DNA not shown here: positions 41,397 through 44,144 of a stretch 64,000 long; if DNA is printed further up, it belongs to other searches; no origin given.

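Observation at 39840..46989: TonB-dependent receptor embedded between a betaine-type ABC importer and an mttB homolog (proXW-proV-TBDR-mttB, all on the minus strand)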

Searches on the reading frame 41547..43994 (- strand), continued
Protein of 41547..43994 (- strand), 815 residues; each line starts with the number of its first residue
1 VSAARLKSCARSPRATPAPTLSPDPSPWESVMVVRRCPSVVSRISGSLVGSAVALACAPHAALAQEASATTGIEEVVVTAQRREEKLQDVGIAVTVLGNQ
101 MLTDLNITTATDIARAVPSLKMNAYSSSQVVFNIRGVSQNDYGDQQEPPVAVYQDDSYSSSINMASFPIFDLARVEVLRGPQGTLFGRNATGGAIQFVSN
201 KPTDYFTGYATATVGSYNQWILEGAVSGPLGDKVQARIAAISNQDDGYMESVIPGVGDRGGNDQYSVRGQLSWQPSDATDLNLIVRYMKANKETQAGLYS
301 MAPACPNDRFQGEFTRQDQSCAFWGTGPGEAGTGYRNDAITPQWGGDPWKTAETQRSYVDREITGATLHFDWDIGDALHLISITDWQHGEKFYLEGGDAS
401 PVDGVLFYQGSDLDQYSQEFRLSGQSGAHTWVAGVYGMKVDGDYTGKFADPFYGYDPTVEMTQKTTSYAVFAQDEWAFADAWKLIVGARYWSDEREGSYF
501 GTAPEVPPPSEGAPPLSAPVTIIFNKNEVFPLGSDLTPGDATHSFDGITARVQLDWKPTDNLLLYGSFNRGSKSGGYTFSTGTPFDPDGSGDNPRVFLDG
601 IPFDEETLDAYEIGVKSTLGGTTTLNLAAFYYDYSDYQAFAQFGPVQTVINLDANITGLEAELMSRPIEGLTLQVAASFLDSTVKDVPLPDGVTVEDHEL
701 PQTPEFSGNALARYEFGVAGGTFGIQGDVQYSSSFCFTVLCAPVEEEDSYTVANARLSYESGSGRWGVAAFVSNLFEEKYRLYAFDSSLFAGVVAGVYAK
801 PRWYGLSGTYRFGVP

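Call 72: search_protein_families(library=ncbifam, proteins=[L068:12411-14066:-, L068:14103-15443:-, L071:12292-13890:+, L029:19482-21074:-, L007:490-1515:-, L055:8238-9626:+, L071:8528-9697:+, L068:15615-17567:+, L068:17564-18796:+, L019:18174-19706:+], max_evalue=1e-20)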
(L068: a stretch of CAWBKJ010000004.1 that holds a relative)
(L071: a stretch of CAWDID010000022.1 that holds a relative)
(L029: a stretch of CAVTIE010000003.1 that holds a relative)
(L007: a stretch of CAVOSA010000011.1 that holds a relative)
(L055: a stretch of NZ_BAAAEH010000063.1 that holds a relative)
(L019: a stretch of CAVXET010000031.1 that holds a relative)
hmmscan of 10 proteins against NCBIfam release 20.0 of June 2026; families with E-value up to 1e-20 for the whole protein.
L068:12411-14066:- (551 aa): 5 families
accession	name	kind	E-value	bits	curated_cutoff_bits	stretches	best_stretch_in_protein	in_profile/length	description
NF002550.0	PRK02106.1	subfamily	2.5e-263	874.7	605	1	2-551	4-557/563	choline dehydrogenase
TIGR01810.1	betA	equivalog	2.1e-241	802.2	732.1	1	5-533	1-532/532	choline dehydrogenase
TIGR03970.1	mycofact_MftG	equivalog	8.9e-99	331.6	387.45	2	5-307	2-305/487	mycofactocin dehydrogenase MftG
TIGR04542.1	GMC_mycofac_2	equivalog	8.6e-42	143.6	400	1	5-272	1-243/425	mycofactocin system GMC family oxidoreductase MftG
NF038210.1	GMC_mycofac_3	equivalog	5.7e-24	84.7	300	0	7-108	2-94/418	mycofactocin system GMC family oxidoreductase MftG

L068:14103-15443:- (446 aa): 38 families (the best 25 are shown)
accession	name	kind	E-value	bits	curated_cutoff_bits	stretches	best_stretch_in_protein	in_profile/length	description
NF009725.0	PRK13252.1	equivalog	3e-222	738.3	593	1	8-446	50-488/488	betaine-aldehyde dehydrogenase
TIGR01804.1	BADH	equivalog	2.2e-191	636.4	668.6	1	8-433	41-467/467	betaine-aldehyde dehydrogenase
TIGR02299.1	HpaE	equivalog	6e-134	447.3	638.35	1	8-441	44-480/488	5-carboxymethyl-2-hydroxymuconate semialdehyde dehydrogenase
NF045736.1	PaDhStyDRhodo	equivalog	2e-129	432.3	800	1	8-437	46-477/479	phenylacetaldehyde dehydrogenase StyD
NF045735.1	PaDhStyDPseudo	equivalog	9.1e-127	423.6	850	1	8-438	46-482/483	phenylacetaldehyde dehydrogenase StyD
NF010000.0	PRK13473.1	subfamily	1.1e-126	423.3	615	1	8-438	45-473/475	aminobutyraldehyde dehydrogenase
TIGR03216.1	OH_muco_semi_DH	equivalog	1.9e-125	419.3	693.25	1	8-437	42-479/481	2-hydroxymuconic semialdehyde dehydrogenase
NF042993.1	AlphKGSA_gudD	equivalog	1.6e-116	389.9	770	1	8-437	48-480/481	alpha-ketoglutaric semialdehyde dehydrogenase GucD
NF050026.1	AcaldDHExaC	equivalog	5.3e-114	381.6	900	1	8-439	59-495/503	acetaldehyde dehydrogenase ExaC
TIGR01780.1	SSADH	subfamily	1.1e-110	370.6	646.35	1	7-433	24-448/448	succinate-semialdehyde dehydrogenase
NF007352.0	PRK09847.1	equivalog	8.1e-110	367.6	850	1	9-439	64-493/495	aldehyde dehydrogenase PuuC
NF052305.1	DioxValDhHalo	equivalog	8.6e-103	344.8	750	1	8-437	49-481/483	2,5-dioxovalerate dehydrogenase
TIGR03374.1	ABALDH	equivalog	1.3e-101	340.8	909.3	1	8-437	44-471/472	aminobutyraldehyde dehydrogenase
NF006916.0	PRK09407.1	equivalog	2.9e-100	336.4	521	1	8-436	62-491/526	succinic semialdehyde dehydrogenase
NF007497.0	PRK10090.1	equivalog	9.9e-97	324.7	500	1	7-438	49-478/480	aldehyde dehydrogenase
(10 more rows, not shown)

L071:12292-13890:+ (532 aa): 2 families
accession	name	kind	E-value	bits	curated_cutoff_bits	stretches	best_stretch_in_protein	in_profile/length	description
NF053774.1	TmaoPremMsil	equivalog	3.8e-235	781.4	690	1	9-528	1-518/520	trimethylamine N-oxide permease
TIGR00909.1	2A0306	subfamily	6.3e-22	78.1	556.8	1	25-448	19-403/429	amino acid transporter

L029:19482-21074:- (530 aa): 4 families
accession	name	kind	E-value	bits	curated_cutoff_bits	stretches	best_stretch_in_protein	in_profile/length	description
TIGR03428.1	ureacarb_perm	hypoth_equivalog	8.8e-157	522.8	740.45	1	28-500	1-473/475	permease, urea carboxylase system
TIGR00907.1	2A0304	subfamily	4.3e-49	167.7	598.3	1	30-471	2-445/482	amino acid permease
TIGR00909.1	2A0306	subfamily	7.3e-31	107.5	556.8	1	38-448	1-396/429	amino acid transporter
NF053761.1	BrChAATpBcaP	equivalog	1e-27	97.4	690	1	34-466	16-429/460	branched-chain amino acid transporter BcaP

L007:490-1515:- (341 aa): 2 families
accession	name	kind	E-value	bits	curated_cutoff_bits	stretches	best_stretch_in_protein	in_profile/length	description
NF052371.1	TransRegGbdRPseu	equivalog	9.6e-95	317.7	480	1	4-323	14-332/365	choline metabolism transcriptional regulator GbdR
NF006902.0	PRK09393.1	equivalog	7.8e-55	186.3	425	1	15-319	19-323/327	transcriptional regulator FtrA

L055:8238-9626:+ (462 aa): 4 families
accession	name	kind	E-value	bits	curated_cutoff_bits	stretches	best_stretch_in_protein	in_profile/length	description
TIGR00908.1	2A0305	equivalog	9.7e-174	578.4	381.75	1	20-452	4-427/442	ethanolamine permease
TIGR00909.1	2A0306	subfamily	4.3e-40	137.9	556.8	1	21-449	1-426/429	amino acid transporter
NF053761.1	BrChAATpBcaP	equivalog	2.4e-32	112.6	690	1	14-444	13-443/460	branched-chain amino acid transporter BcaP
TIGR00905.1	2A0302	subfamily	4.3e-22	78.6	409.05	1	22-454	6-432/473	basic amino acid/polyamine antiporter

L071:8528-9697:+ (389 aa): 0 families

L068:15615-17567:+ (650 aa): 3 families
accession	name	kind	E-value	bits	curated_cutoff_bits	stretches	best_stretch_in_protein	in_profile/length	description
TIGR03414.1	ABC_choline_bnd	subfamily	4.9e-130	433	379.05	1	74-359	3-288/291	choline ABC transporter substrate-binding protein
TIGR03416.1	ABC_choXWV_perm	equivalog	7.7e-118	392.8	363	1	377-641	2-266/267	choline ABC transporter permease subunit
NF008196.0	PRK10952.1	equivalog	1.2e-65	221.7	439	1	378-643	62-326/356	glycine betaine/L-proline ABC transporter permease ProW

L068:17564-18796:+ (410 aa): 108 families (the best 25 are shown)
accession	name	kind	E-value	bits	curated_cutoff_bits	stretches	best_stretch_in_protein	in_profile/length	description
TIGR03415.1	ABC_choXWV_ATP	equivalog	3.8e-147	490.2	483.75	1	7-398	2-380/382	choline ABC transporter ATP-binding protein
TIGR01186.1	proV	subfamily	1.2e-82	278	326.6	1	51-299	7-251/363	betaine/proline/choline family ABC transporter ATP-binding protein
NF007480.0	PRK10070.1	equivalog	5e-77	259.4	444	1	30-289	21-276/400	glycine betaine/L-proline ABC transporter ATP-binding protein ProV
TIGR03265.1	PhnT2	equivalog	8.2e-62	209.5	457.7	1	42-289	9-246/353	putative 2-aminoethylphosphonate ABC transporter ATP-binding protein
TIGR00968.1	3a0106s01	subfamily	3.9e-55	186.9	342.75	1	41-282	4-235/237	sulfate ABC transporter ATP-binding protein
NF006987.0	PRK09452.1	equivalog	1.7e-53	181.7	482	1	42-288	22-258/378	spermidine/putrescine ABC transporter ATP-binding protein PotA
TIGR01187.1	potA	subfamily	3.3e-52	177.6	355.6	1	68-298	1-218/325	polyamine ABC transporter ATP-binding protein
NF008653.0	PRK11650.1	subfamily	2.5e-50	171.5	432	1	52-297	19-253/357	sn-glycerol-3-phosphate ABC transporter ATP-binding protein UgpC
NF043075.1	MMSYN1_0197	equivalog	7.7e-50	169.7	550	1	43-285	8-240/341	spermidine/putrescine ABC transporter ATP-binding protein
NF040840.2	tungstate_WtpC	equivalog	1.5e-49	169.2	440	1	53-303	16-253/347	tungstate ABC transporter ATP-binding protein WtpC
NF040933.2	ABC_arch_GlcV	equivalog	4.7e-49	167.2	450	1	49-291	18-256/357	glucose ABC transporter ATP-binding protein GlcV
NF008513.0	PRK11432.1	equivalog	2.5e-48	164.8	496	1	43-282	12-241/351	ferric ABC transporter ATP-binding protein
TIGR03258.1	PhnT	equivalog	3.6e-48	164.4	499.15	1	53-285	24-247/359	2-aminoethylphosphonate ABC transport system ATP-binding subunit PhnT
NF008105.0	PRK10851.1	equivalog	6.6e-46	156.7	502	1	42-285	7-244/362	sulfate/thiosulfate ABC transporter ATP-binding protein CysA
NF008421.0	PRK11248.1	equivalog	2e-45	155.3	357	1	48-255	12-208/255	taurine ABC transporter ATP-binding subunit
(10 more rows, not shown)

L019:18174-19706:+ (510 aa): 4 families
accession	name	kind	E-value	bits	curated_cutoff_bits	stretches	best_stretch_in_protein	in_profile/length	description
TIGR03417.1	chol_sulfatase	equivalog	7.6e-253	839.9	433.45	1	5-507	2-500/500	choline-sulfatase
NF010322.0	PRK13759.1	equivalog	3e-68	230.5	481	1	4-440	5-450/486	arylsulfatase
NF045661.1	HdlasePehA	equivalog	1.5e-43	149.2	900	1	5-449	2-486/506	phosphoric/sulfuric ester hydrolase PehA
NF052527.1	Mn_arylsulf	exception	1.6e-33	116.4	850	1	190-433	198-438/479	manganese-dependent arylsulfatase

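Call 79: predict_structure(alignment_id=A1)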
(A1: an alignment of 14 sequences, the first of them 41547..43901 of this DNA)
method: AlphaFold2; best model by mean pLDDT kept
length: 784 residues; sequences in the alignment: 14
mean_pLDDT: 52.5   pTM: 0.54
mean pLDDT of the five models: 52.5, 52.4, 51.5, 43.4, 42.3
residues with pLDDT >= 90: 3; 70-90: 234; 50-70: 151; < 50: 396
segments of 3 or more residues with pLDDT < 50: 1-169, 215-230, 263-328, 361-379, 416-425, 546-558, 562-567, 608-617, 658-661, 669-673, 701-731, 733-771
pLDDT, mean of each block of 10 residues (from residue 1): 27 30 31 26 41 29 41 39 32 20 23 22 24 30 25 24 30 65 66 66 73 50 41 71 81 75 39 32 36 31 37 43 41 78 83 72 34 40 73 85 76 50 49 73 84 82 71 54 55 72 69 78 87 81 53 47 49 68 83 80 62 48 68 80 67 56 51 55 78 70 34 27 40 39 26 27 28 68 58
secondary structure, 60 per line:
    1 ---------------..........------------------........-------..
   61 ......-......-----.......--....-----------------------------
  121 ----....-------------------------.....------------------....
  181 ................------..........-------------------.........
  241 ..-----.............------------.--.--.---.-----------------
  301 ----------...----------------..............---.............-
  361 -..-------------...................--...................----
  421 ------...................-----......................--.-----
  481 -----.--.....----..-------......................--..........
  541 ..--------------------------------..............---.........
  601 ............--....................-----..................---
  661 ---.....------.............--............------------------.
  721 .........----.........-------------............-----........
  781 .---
elements in order (helices of 4 or more, strands of 3 or more residues): H16-25 E44-51 E59-66 H68-73 H79-85 H88-91 H125-128 H154-158 E177-184 E188-196 E203-212 E232-242 E248-260 E330-343 E347-359 E377-395 E398-416 E427-445 E451-472 E489-493 H507-510 E511-528 E531-542 E575-588 E592-612 E615-634 E640-657 E664-668 E675-687 E690-701 E720-729 E734-742 H756-767 E773-781

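Call 80: search_solved_structures(query=A1, max_evalue=1e-8)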
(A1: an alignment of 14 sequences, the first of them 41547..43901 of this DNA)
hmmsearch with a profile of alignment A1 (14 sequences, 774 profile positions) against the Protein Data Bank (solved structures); distinct sequences matched with E-value up to 1e-8: 10.
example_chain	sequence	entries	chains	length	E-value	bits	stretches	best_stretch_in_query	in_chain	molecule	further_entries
4epa_A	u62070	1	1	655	2.6e-28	101.8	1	44-236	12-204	Pesticin receptor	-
1xkh_A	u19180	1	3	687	2.8e-16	62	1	62-220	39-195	Ferripyoverdine receptor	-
2iah_A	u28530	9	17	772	3.1e-16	61.8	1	49-220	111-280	Ferripyoverdine receptor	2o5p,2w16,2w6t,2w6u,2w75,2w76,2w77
5odw_A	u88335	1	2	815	3.4e-16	61.7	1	49-220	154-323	Ferripyoverdine receptor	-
2hdf_A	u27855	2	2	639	2.4e-12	49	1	44-182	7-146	Colicin I receptor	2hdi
9nn6_A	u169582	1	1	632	5.5e-12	47.8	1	46-182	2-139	Colicin I receptor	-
8the_A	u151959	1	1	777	2.2e-11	45.8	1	11-177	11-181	Heme/hemoglobin uptake outer membrane receptor PhuR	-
1xkw_A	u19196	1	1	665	2.1e-10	42.5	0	143-219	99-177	Fe(III)-pyochelin receptor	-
3qlb_A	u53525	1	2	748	1.4e-09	39.9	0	140-257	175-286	Enantio-pyochelin receptor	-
6i96_A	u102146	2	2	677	7.4e-09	37.4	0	140-205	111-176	Metal-pseudopaline receptor CntO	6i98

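Call 90: find_homologous_proteins(query=L081:3161-4150:+, max_evalue=1e-30)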
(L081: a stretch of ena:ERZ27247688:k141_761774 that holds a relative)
Query L081:3161-4150:+ (330 aa): 7996 proteins with E <= 1e-30 among 8000 candidates; the best 120 are listed.
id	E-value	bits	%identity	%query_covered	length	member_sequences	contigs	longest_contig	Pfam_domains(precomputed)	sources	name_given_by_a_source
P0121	2.8e-181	620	98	84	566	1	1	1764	PF04069.18,PF00528.28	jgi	-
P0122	2.0e-171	587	85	89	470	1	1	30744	PF04069.18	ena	-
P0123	6.2e-146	504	72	88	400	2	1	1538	PF04069.18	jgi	jgi:glycine betaine/proline transport system substrate-binding protein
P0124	2.5e-145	502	69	98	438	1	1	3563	PF04069.18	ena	-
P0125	1.2e-138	480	78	81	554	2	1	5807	PF04069.18,PF00528.28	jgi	jgi:glycine betaine/proline transport system substrate-binding protein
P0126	1.3e-137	476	-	-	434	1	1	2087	PF04069.18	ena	-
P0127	3.7e-131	455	72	83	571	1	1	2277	PF04069.18,PF00528.28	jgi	jgi:glycine betaine/proline transport system substrate-binding protein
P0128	2.8e-129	449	64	92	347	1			PF04069.18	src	-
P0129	5.3e-128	445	65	90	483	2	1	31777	PF04069.18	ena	-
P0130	1.2e-123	430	70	81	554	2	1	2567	PF04069.18,PF00528.28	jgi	jgi:glycine betaine/proline transport system substrate-binding protein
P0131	2.7e-121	423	62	86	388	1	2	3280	PF04069.18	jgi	jgi:glycine betaine/proline transport system substrate-binding protein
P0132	1.6e-115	404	59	89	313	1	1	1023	PF04069.18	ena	-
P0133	3.5e-115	403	61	85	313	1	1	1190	PF04069.18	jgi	jgi:glycine betaine/proline transport system substrate-binding protein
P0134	8.5e-115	401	61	86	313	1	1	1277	PF04069.18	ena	-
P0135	1.7e-114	400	60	85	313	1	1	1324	PF04069.18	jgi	jgi:glycine betaine/proline transport system substrate-binding protein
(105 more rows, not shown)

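Call 92: find_encoding_contigs(protein=P0129, flank=10000, max_places=2)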
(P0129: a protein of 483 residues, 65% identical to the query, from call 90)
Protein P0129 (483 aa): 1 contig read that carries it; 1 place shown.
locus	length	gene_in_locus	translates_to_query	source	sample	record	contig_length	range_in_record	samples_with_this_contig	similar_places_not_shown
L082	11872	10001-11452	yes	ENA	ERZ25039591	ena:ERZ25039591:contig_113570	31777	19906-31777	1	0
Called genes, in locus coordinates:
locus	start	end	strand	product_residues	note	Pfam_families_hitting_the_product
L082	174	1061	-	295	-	PF07244:POTRA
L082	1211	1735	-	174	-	-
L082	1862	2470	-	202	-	-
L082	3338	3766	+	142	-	PF05193:Peptidase_M16_C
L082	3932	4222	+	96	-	PF07045:DUF1330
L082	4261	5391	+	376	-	PF04909:Amidohydro_2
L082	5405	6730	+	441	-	PF03137:OATP (faint), PF07690:MFS_1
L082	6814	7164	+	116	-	PF00903:Glyoxalase (weak)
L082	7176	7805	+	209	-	PF01810:LysE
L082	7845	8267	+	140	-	PF00903:Glyoxalase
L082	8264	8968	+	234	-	PF02798:GST_N, PF13409:GST_N_2, PF13417:GST_N_3, PF00043:GST_C (weak), PF13410:GST_C_2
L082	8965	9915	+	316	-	PF13650:Asp_protease_2, PF13975:gag-asp_proteas, PF13650:Asp_protease_2 (weak)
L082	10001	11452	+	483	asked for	PF04069:OpuAC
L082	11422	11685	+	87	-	PF00528:BPD_transp_1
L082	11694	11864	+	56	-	-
